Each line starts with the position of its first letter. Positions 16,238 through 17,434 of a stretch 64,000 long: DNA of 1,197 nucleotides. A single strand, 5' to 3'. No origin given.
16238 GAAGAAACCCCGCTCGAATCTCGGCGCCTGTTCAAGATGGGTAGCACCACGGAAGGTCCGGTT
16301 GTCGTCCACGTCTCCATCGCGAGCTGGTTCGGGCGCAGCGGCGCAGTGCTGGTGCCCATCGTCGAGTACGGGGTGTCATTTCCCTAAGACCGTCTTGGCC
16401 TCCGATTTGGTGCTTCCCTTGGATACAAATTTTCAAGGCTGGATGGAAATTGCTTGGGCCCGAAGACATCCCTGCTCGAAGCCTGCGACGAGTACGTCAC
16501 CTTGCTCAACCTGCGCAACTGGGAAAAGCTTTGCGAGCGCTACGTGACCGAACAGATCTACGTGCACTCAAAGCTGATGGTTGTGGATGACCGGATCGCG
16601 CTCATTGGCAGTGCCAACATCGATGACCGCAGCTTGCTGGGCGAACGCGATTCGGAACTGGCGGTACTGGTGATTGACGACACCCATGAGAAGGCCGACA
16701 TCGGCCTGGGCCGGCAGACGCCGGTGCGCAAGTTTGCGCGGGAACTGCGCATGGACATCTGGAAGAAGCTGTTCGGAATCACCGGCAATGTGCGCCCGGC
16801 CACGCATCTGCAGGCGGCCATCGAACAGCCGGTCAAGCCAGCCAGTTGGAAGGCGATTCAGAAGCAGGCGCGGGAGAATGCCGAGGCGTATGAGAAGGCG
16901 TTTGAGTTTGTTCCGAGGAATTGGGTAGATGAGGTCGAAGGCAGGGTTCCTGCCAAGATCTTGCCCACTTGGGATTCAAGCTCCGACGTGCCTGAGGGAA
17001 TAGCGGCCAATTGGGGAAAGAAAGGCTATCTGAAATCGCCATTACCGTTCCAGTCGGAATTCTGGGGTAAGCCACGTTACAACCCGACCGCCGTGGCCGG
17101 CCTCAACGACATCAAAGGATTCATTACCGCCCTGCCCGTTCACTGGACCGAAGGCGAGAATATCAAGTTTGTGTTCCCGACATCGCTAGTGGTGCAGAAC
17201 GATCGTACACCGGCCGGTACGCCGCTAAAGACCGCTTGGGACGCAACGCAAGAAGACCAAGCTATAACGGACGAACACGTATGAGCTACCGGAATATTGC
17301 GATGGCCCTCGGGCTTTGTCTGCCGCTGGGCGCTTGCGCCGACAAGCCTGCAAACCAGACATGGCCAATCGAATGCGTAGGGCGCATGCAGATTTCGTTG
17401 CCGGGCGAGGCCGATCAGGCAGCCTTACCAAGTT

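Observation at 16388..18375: Start-less phospholipase-D C-terminal fragment with one HKD motif, still translationally coupled to a lipoprotein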

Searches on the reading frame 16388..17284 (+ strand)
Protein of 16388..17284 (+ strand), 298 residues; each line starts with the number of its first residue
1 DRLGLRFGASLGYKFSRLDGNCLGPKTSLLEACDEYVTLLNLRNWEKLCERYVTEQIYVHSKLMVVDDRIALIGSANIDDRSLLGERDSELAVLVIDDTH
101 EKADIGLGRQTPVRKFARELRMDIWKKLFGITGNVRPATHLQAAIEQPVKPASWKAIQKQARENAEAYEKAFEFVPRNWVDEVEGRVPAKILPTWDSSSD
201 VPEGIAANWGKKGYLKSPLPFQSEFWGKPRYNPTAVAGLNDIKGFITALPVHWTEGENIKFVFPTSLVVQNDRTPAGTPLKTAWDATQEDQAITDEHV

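Call 6: search_protein_families(library=pfam, proteins=[window:16388-17284:+], max_evalue=0.01)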
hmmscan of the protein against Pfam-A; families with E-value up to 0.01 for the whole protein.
window:16388-17284:+ (298 aa): 2 families
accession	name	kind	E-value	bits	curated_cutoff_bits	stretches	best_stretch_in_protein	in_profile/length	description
PF00614.28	PLDc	-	6.1e-10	39.1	21.9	1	56-82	2-28/28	Phospholipase D Active site motif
PF13091.12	PLDc_2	-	1.1e-08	35.5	27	1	42-98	58-118/132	PLD-like domain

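Call 7: search_protein_families(library=ncbifam, proteins=[window:16388-17284:+], max_evalue=0.01)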
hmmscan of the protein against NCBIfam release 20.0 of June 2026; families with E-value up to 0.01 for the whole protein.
window:16388-17284:+ (298 aa): 3 families
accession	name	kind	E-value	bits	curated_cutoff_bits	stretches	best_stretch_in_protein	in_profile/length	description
TIGR04265.1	bac_cardiolipin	equivalog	2e-05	23.7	290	1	54-93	395-432/483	cardiolipin synthase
NF009107.0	PRK12452.1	equivalog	8.5e-05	21.5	787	1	52-84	419-451/509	cardiolipin synthase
NF038319.1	DISARM_DrmC_I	equivalog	9.1e-05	22.1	133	1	55-82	180-207/236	DISARM system phospholipase D-like protein DrmC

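Call 8: find_homologous_proteins(query=window:16388-17281:+)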
Query window:16388-17281:+ (298 aa): 133 proteins with E <= 0.001 among 1799 candidates; the best 120 are listed.
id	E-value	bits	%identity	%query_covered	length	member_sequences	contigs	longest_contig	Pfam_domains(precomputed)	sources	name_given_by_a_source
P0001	4.1e-185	632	100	93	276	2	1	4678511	PF13091.13,PF00614.29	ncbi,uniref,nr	ncbi:phospholipase D-like domain-containing protein [Nitrogeniibacter aestuarii]|uniref:phospholipas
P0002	1.9e-95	338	63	84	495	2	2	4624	PF13091.13,PF00614.29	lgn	-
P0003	1.0e-94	335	62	84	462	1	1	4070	PF13091.13,PF00614.29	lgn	-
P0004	1.6e-93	331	62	82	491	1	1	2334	PF13091.13,PF00614.29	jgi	jgi:phospholipase D1/2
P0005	2.2e-88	315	60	82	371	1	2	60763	PF00614.29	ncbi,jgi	jgi:phospholipase D1/2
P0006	8.7e-88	313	61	81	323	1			PF13091.13,PF00614.29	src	-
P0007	8.7e-88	313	65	76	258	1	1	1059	PF13091.13,PF00614.29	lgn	-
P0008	7.7e-85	303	58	83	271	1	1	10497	PF13091.13,PF00614.29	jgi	jgi:phospholipase D1/2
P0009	2.1e-84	302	58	81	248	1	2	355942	PF13091.13,PF00614.29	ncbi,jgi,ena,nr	ncbi:MAG: Phospholipase D/Transphosphatidylase [Proteobacteria bacterium]|nr:Phospholipase D/Transph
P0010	1.2e-83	299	60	81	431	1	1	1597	PF13091.13,PF00614.29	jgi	jgi:phospholipase D1/2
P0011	1.4e-83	299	56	90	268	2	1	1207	PF13091.13,PF00614.29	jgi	jgi:phospholipase D1/2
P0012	1.8e-83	298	59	81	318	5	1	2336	PF13091.13,PF00614.29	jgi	-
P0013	2.7e-83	298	54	89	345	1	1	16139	PF13091.13,PF00614.29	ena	-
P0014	4.5e-83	297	59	82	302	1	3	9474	PF13091.13,PF00614.29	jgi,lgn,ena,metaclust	metaclust:\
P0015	1.7e-81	292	57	82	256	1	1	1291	PF13091.13,PF00614.29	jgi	jgi:phospholipase D1/2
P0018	4.0e-79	284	56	82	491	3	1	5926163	PF13091.13,PF00614.29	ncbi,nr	ncbi:phosphatidylserine/phosphatidylglycerophosphate/cardiolipin synthase-like enzyme [Herbaspirillu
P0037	1.2e-69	253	52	82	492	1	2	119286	PF13091.13,PF00614.29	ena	-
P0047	1.5e-65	240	48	89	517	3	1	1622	PF13091.13,PF00614.29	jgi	jgi:phospholipase D1/2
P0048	2.6e-65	239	51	81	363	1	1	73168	PF13091.13,PF00614.29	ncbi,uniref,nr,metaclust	ncbi:phospholipase D/transphosphatidylase [Caballeronia catudaia]|uniref:Phospholipase D/transphosph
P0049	1.2e-64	237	46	88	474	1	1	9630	PF13091.13,PF00614.29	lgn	-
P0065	6.3e-54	201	47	82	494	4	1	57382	PF13091.13,PF00614.29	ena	-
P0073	2.5e-48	183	43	83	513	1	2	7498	PF13091.13,PF00614.29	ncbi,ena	-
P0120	9.9e-21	92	42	48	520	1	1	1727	PF13091.13,PF00614.29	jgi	-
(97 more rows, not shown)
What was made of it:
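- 16454..16456 (+): Candidate TTG start of a 276-aa product. Identical to the NCBI-annotated protein P0001 (call 8).
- Checked: NCBI annotates a 276-aa CDS from this TTG (P0001, call 8).
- NCBI annotates the 276-aa CDS (call 8).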

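Call 10: search_protein_families(library=pfam, proteins=[P0018, P0002, P0037, P0047, P0065, P0073, P0120, P0049, P0005, P0048], max_evalue=0.01)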
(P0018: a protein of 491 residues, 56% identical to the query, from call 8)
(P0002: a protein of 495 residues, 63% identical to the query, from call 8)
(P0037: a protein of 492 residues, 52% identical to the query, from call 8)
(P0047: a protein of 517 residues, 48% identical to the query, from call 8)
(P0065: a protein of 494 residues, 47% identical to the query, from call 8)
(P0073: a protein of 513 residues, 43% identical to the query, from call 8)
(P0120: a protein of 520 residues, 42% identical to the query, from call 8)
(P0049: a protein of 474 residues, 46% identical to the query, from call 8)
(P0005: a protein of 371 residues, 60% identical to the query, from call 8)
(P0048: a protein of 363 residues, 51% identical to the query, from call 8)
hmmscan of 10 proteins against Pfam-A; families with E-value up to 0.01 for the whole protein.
P0018 (491 aa): 2 families
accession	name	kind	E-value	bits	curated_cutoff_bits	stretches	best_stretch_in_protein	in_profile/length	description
PF13091.12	PLDc_2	-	2.4e-08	34.3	27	1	229-289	58-122/132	PLD-like domain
PF00614.28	PLDc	-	1.1e-07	31.9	21.9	1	245-269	4-28/28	Phospholipase D Active site motif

P0002 (495 aa): 2 families
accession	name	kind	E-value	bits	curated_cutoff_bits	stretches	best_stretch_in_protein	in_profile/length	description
PF00614.28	PLDc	-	4.5e-08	33.2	21.9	1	245-269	4-28/28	Phospholipase D Active site motif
PF13091.12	PLDc_2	-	9.4e-07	29.2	27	1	220-285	53-118/132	PLD-like domain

P0037 (492 aa): 2 families
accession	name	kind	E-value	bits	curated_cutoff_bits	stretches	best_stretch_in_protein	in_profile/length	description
PF00614.28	PLDc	-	2.7e-10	40.2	21.9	1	237-263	2-28/28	Phospholipase D Active site motif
PF13091.12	PLDc_2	-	1.3e-09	38.4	27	1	220-281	63-120/132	PLD-like domain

P0047 (517 aa): 2 families
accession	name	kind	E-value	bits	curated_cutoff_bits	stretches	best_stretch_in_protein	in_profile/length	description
PF00614.28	PLDc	-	4.1e-08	33.3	21.9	1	279-305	2-28/28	Phospholipase D Active site motif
PF13091.12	PLDc_2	-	4.7e-07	30.1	27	1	278-323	77-120/132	PLD-like domain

P0065 (494 aa): 2 families
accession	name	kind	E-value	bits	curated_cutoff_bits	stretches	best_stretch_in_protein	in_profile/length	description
PF00614.28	PLDc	-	6.7e-09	35.8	21.9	1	275-299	4-28/28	Phospholipase D Active site motif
PF13091.12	PLDc_2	-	3e-08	34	27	1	273-315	78-118/132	PLD-like domain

P0073 (513 aa): 2 families
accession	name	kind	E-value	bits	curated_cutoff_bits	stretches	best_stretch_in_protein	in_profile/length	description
PF13091.12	PLDc_2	-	1.2e-07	32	27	1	296-341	78-121/132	PLD-like domain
PF00614.28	PLDc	-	8.6e-07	29.2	21.9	1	296-322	2-28/28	Phospholipase D Active site motif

P0120 (520 aa): 2 families
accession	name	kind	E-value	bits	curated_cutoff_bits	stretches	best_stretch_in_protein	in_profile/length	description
PF00614.28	PLDc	-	2.2e-20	72.1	21.9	2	343-369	2-28/28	Phospholipase D Active site motif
PF13091.12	PLDc_2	-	5.9e-17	62.2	27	2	306-388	48-121/132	PLD-like domain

P0049 (474 aa): 2 families
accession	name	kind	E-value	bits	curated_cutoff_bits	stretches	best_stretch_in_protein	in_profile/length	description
PF00614.28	PLDc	-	1.6e-07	31.5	21.9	1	238-262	4-28/28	Phospholipase D Active site motif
PF13091.12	PLDc_2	-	6.4e-07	29.7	27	1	235-279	77-119/132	PLD-like domain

P0005 (371 aa): 2 families
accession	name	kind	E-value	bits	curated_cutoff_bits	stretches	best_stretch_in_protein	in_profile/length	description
PF00614.28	PLDc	-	1.4e-06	28.5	21.9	1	141-162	7-28/28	Phospholipase D Active site motif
PF13091.12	PLDc_2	-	9.3e-05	22.7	27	1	137-178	79-118/132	PLD-like domain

P0048 (363 aa): 2 families
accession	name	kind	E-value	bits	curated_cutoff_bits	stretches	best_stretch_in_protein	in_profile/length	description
PF13091.12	PLDc_2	-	2.2e-09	37.7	27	1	123-180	61-122/132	PLD-like domain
PF00614.28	PLDc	-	6.5e-08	32.7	21.9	1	134-160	2-28/28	Phospholipase D Active site motif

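Call 11: search_solved_structures(query=window:16388-17281:+, max_evalue=1, show_alignments=2)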
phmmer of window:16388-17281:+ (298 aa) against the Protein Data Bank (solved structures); distinct sequences matched with E-value up to 1: 8.
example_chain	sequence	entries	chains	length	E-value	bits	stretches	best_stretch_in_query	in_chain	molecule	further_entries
7v53_A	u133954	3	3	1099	1.2e-48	169.2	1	34-276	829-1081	Phospholipase D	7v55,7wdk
6u8z_A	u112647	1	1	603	3.1e-22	82.5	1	26-180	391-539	Phospholipase D1,Phospholipase D1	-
6ohr_A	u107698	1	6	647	3.7e-22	82.3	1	26-180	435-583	Phospholipase D1, chimeric constuct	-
6ohm_A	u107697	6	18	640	4.4e-22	82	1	29-179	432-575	Phospholipase D2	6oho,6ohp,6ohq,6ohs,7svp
6kz8_A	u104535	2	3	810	4.2e-08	36.1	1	56-131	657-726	Phospholipase D alpha 1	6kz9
8v08_A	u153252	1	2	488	0.41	13.2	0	59-105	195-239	5'-3' exonuclease PLD4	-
9vbj_A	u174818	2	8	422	0.43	13.1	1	58-105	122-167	5'-3' exonuclease PLD4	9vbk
7e0m_A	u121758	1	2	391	0.62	12.6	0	58-92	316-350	Phospholipase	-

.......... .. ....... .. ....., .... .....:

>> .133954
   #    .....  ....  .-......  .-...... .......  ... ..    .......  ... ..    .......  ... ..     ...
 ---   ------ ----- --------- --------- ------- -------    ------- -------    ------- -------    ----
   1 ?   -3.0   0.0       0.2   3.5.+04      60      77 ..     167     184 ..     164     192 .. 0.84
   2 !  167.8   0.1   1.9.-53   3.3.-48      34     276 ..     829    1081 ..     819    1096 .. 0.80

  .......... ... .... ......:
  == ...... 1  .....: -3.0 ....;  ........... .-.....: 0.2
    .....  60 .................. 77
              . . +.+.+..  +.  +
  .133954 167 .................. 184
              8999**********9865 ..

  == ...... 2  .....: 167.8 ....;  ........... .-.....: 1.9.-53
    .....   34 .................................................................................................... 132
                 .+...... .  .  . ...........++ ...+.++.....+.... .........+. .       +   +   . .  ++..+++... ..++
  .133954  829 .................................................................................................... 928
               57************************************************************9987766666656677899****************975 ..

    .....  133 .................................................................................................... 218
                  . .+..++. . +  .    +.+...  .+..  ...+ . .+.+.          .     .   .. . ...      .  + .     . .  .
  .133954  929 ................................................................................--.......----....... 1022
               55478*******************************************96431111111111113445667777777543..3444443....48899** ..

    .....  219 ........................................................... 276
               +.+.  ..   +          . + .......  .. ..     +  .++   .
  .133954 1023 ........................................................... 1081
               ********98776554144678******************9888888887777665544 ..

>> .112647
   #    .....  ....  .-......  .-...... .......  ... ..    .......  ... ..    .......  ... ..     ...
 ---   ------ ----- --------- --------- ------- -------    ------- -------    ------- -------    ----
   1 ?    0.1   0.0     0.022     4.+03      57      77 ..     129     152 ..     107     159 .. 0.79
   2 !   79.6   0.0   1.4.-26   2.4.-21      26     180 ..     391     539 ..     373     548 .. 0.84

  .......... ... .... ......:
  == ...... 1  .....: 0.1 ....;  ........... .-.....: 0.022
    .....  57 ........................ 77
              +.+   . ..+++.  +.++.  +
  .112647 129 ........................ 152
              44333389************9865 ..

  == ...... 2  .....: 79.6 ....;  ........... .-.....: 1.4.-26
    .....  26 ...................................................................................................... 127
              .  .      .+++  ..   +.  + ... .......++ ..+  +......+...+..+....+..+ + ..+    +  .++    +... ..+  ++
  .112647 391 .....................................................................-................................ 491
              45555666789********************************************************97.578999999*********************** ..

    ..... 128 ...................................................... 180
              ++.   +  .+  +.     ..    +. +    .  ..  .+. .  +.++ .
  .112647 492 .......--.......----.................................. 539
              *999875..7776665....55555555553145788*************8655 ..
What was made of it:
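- On Tle5a/PldA-family T6SS phospholipase D effector: E=1.2e-48 to 7v53 residues 829-1081 (call 11).
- Closest known: PldA. Same: The fragment aligns with PldA 829-1081, which covers HKD2 His855 and the C-terminal domain (call 11).
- The fragment matches PldA 829-1081 at E=1.2e-48 (call 11). The fragment starts at the equivalent of residue 829 (call 11), so about 70% of that subdomain is missing.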

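Call 14: find_encoding_contigs(protein=P0018, flank=10000, max_places=3)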
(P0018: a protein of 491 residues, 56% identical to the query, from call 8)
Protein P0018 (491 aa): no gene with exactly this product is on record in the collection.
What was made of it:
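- Tried and rejected: The look-up of the 491-aa Herbaspirillum protein found nothing on record (call 14).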

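Call 15: find_encoding_contigs(protein=P0037, flank=10000, max_places=3)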
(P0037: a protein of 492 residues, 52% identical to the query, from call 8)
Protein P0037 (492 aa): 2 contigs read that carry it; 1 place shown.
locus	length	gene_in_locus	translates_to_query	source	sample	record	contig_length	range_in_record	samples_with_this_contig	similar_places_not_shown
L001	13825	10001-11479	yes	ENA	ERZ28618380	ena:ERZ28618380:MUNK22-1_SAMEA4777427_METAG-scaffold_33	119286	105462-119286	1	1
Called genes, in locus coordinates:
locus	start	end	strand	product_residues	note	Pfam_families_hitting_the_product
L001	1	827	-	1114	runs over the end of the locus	PF14331:IcmF-related_N, PF06761:IcmF-related, PF21070:IcmF_helical, PF06744:IcmF_C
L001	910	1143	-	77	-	-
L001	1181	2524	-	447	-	-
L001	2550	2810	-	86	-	PF05488:PAAR_motif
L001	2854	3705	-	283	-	PF13539:Peptidase_M15_4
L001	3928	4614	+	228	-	-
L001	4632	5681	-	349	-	PF06812:ImpA_N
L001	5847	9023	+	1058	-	PF05954:Phage_GPD, PF04717:Phage_base_V, PF13296:T6SS_Vgr, PF10106:DUF2345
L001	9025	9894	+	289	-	PF13091:PLDc_2 (weak), PF00614:PLDc (weak)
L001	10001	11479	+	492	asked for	PF13091:PLDc_2, PF00614:PLDc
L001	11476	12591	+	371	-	PF18426:Tli4_C (weak)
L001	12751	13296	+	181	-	-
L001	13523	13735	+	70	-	-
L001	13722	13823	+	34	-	?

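Call 19: find_related_loci(query=A1, collection=genome_contigs, flank=10000)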
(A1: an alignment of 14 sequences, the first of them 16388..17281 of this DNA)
Query A1 (298 aa) in genome_contigs; peptide patterns used: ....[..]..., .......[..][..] (x = any residue, [..] = any of these).
137 stretches matched a pattern; 121 encode a relative of the query (tblastn E <= 1e-3); the best 80 are kept; 80 distinct loci.
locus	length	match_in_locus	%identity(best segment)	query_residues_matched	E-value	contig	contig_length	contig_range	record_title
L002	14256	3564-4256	62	30-277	7e-100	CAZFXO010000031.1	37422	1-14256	MAG TPA_asm: uncultured Dechloromonas sp. isolate binchicken_co269_117 genome assembly, contig: NODE_935_length_37422_co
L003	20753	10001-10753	58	30-290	4e-100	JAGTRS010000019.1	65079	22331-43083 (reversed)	MAG: Proteobacteria bacterium isolate CTSoil_120 scaffold_91, whole genome shotgun sequence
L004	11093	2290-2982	62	30-271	9e-100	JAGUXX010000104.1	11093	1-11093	MAG: Betaproteobacteria bacterium isolate DeMMO4_3 c_000000011544, whole genome shotgun sequence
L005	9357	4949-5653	61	30-277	1e-98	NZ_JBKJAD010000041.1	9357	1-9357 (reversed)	Azonexus caeni strain KACC11481 NODE_41_length_9357_cov_213.204875, whole genome shotgun sequence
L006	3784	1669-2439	63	30-280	7e-96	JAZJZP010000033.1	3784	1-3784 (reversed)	MAG: Pseudomonadota bacterium isolate ADI_H2L1_1_122_18_3-bin026 ADIH2L11_B026_0_000000000033, whole genome shotgun sequ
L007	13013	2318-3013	60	30-274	5e-94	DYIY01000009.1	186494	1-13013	MAG TPA_asm: Thiobacillus denitrificans isolate FI88_66_23 Afr_mines_FI88_55_length_186494_cov_9_317482, whole genome sh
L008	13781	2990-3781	60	30-281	1e-93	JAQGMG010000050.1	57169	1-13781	MAG: Rhodocyclales bacterium isolate RYN_555 scaffold_1939235, whole genome shotgun sequence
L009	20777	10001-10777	62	30-289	2e-92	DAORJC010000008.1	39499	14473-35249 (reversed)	MAG TPA_asm: Aquabacterium sp. isolate AMR_MDS_5561 NODE_152_length_39499_cov_8.711135, whole genome shotgun sequence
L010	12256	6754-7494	59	30-272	1e-89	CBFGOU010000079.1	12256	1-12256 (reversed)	MAG TPA_asm: uncultured Oxalobacteraceae bacterium isolate ERR5385027_metabat2_13 genome assembly, contig: ERZ27258673.5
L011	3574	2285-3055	58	30-283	1e-89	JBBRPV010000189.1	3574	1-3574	MAG: Burkholderiales bacterium isolate metawrap_la1_103 W_la1_103_k141_1010609L_3574_cov_14.8165, whole genome shotgun s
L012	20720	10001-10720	58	30-275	3e-88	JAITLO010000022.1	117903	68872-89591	MAG: Acidovorax sp. isolate Pcu381_bin18 k119_409162, whole genome shotgun sequence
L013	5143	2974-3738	55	30-280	4e-87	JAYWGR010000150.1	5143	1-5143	MAG: Rhizobacter sp. isolate GLR3_GL5_UP_3_concoct_19 GLR3_GL5_UP_3_concoct_19_149, whole genome shotgun sequence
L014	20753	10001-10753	56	30-285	4e-86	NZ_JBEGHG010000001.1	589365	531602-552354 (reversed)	Burkholderia sp. LMU1-1-1.1 MRBLMU1_scf1, whole genome shotgun sequence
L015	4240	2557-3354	54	30-297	7e-86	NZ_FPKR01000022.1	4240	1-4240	Chitinimonas taiwanensis DSM 18899, whole genome shotgun sequence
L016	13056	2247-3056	54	5-272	1e-85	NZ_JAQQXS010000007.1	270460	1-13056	Roseateles koreensis strain hw8 contig7, whole genome shotgun sequence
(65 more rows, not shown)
